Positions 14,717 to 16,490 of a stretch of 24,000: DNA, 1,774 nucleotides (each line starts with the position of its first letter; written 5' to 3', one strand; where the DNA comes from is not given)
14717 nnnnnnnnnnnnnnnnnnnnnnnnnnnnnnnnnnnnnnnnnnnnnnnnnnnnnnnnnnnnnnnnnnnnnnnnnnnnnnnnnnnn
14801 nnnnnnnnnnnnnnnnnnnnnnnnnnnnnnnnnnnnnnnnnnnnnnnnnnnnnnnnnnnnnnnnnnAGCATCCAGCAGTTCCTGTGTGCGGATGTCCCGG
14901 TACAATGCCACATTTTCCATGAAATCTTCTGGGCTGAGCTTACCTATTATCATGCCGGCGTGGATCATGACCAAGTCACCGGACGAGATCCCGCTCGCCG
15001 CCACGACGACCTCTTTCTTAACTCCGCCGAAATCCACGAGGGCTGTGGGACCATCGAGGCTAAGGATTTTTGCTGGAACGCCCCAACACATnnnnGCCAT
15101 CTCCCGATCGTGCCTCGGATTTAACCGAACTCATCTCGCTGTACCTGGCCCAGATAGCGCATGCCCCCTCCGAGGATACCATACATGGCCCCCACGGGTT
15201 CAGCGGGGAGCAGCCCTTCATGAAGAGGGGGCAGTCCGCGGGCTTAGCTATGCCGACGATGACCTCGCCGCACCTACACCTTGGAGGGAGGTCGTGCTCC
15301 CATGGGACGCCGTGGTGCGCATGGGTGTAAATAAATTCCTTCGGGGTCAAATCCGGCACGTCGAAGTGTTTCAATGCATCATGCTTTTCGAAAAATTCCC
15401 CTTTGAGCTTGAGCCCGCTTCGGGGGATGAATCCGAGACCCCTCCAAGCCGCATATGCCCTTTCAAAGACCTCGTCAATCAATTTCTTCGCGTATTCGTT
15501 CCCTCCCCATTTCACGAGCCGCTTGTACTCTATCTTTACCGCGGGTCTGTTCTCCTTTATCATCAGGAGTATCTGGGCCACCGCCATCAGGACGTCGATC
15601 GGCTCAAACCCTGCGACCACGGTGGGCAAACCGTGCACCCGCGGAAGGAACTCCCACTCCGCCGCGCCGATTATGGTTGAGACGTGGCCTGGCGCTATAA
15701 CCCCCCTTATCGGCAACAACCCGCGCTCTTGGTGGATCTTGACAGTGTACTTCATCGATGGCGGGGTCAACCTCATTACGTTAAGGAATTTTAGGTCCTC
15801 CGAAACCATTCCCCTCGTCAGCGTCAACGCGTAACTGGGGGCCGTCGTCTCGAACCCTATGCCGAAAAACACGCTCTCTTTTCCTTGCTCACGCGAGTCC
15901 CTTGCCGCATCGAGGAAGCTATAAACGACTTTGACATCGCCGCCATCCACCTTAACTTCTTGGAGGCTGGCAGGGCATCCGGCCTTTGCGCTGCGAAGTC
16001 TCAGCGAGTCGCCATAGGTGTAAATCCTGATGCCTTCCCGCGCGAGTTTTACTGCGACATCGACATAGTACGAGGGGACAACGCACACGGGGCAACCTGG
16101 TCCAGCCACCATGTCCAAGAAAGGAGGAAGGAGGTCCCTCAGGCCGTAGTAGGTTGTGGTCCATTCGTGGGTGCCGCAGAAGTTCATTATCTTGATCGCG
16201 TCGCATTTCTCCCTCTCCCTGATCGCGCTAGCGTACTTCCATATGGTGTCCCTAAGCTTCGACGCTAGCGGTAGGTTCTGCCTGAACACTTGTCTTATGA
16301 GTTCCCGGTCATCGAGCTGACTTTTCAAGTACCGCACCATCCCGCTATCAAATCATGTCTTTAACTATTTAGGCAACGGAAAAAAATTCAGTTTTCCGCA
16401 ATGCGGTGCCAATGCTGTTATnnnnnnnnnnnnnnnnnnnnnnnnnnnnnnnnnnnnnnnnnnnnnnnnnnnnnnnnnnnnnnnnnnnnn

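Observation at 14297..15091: HypC fused to a hotdog-fold acyl-CoA thioesterase, directly after HypD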

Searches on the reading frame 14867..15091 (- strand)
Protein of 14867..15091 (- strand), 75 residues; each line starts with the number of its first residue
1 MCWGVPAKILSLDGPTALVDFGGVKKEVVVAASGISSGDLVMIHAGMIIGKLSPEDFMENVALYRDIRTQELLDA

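Call 43: find_homologous_proteins(query=window:14867-15091:-, max_evalue=0.001)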
Query window:14867-15091:- (75 aa): 8 proteins with E <= 0.001 among 8 candidates.
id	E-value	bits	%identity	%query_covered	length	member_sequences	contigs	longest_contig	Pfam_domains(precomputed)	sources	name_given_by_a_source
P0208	1.0e-31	126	83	100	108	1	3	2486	PF01455.24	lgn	-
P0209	9.3e-30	119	77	99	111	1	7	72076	PF01455.24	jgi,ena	jgi:hydrogenase expression/formation protein HypC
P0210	5.6e-29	117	76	99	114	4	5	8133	PF01455.24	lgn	-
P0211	1.2e-7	49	47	89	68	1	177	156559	PF01455.24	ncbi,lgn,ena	-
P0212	1.3e-7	49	47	89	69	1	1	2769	PF01455.24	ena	-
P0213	1.7e-7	49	46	89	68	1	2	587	PF01455.24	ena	-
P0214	1.7e-7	49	46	89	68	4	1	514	PF01455.24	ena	-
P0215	1.8e-7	49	47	89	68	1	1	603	PF01455.24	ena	-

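Call 45: find_encoding_contigs(protein=P0209, flank=10000, max_places=3)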
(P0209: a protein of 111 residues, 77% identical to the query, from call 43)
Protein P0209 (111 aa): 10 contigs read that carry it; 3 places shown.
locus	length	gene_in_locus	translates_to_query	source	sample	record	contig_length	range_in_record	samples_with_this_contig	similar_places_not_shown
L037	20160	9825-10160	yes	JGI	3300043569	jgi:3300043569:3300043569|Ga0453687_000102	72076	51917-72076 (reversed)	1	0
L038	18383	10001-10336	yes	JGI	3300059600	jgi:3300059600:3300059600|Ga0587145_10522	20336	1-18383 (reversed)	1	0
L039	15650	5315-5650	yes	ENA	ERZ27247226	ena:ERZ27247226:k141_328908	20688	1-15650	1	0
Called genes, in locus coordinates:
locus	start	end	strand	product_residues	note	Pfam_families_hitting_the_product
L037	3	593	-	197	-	?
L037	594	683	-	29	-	-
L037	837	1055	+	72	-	-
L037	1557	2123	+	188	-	PF20565:DUF6775, PF22529:DUF7001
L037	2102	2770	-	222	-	PF02568:ThiI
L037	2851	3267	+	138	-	PF01398:JAB (weak), PF14464:Prok-JAB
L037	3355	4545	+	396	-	PF00155:Aminotran_1_2, PF00266:Aminotran_5, PF05889:SepSecS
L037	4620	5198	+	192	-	PF01169:GDT1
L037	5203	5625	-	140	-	PF08279:HTH_11 (weak), PF13404:HTH_AsnC-type, PF13412:HTH_24, PF22451:NirdL-like_HTH (weak), PF22482:AsnC_trans_reg_3 (weak), PF01037:AsnC_trans_reg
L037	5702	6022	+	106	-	-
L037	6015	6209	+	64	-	-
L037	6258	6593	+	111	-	PF21349:RUBY_RBDX, PF23458:DUF7130 (weak)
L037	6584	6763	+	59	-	PF00301:Rubredoxin, PF21349:RUBY_RBDX (faint)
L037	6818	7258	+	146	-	PF00210:Ferritin, PF02915:Rubrerythrin (faint)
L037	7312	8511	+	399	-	PF00753:Lactamase_B, PF19583:ODP, PF00258:Flavodoxin_1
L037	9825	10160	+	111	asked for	PF01455:HupF_HypC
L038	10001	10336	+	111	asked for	PF01455:HupF_HypC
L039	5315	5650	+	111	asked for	PF01455:HupF_HypC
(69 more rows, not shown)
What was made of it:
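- Loss of the domain leaves a working-looking hypD-hypC pair (call 45).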

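Call 48: find_encoding_contigs(protein=P0208, flank=3000, max_places=3)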
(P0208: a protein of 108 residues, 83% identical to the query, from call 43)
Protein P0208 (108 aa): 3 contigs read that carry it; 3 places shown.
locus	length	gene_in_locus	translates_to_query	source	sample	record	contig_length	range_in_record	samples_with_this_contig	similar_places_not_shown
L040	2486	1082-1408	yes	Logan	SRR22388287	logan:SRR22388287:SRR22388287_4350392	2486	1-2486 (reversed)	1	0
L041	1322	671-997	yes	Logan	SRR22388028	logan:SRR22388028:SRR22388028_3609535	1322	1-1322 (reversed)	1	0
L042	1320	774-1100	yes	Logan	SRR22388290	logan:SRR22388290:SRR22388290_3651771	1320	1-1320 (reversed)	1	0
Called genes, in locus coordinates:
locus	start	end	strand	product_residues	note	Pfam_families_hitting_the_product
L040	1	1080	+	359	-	?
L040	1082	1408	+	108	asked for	PF01455:HupF_HypC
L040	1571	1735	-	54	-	-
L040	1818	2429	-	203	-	-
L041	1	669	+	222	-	?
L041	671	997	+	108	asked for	PF01455:HupF_HypC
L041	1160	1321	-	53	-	?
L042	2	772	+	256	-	?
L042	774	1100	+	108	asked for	PF01455:HupF_HypC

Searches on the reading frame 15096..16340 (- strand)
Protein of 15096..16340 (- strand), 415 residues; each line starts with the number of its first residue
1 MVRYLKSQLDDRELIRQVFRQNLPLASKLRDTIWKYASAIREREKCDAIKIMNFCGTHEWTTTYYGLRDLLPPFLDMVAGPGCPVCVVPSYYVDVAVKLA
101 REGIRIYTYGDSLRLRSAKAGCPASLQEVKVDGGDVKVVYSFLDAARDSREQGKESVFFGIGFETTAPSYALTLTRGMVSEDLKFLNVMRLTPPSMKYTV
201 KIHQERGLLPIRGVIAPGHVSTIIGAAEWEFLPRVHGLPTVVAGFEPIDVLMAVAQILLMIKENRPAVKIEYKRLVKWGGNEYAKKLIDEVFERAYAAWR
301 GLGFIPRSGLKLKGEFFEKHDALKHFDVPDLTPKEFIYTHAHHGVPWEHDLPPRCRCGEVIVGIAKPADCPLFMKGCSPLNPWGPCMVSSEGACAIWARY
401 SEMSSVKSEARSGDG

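Call 6: search_protein_families(library=pfam, proteins=[window:15096-16340:-], max_evalue=0.001)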
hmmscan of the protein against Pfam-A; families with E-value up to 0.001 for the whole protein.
window:15096-16340:- (415 aa): 1 family
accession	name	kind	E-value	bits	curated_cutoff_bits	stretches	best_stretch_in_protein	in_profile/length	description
PF01924.21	HypD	-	4.3e-116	388.3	25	1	35-400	5-350/351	Hydrogenase formation hypA family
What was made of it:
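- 15093..16340 (-): hypD, immediately upstream in the same orientation (a two-gene hypD-hypC unit). PF01924 at E 4e-116 (call 6).
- Checked: HypD (PF01924, E 4e-116; call 6) ends at 15093, one base before the fusion's start.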
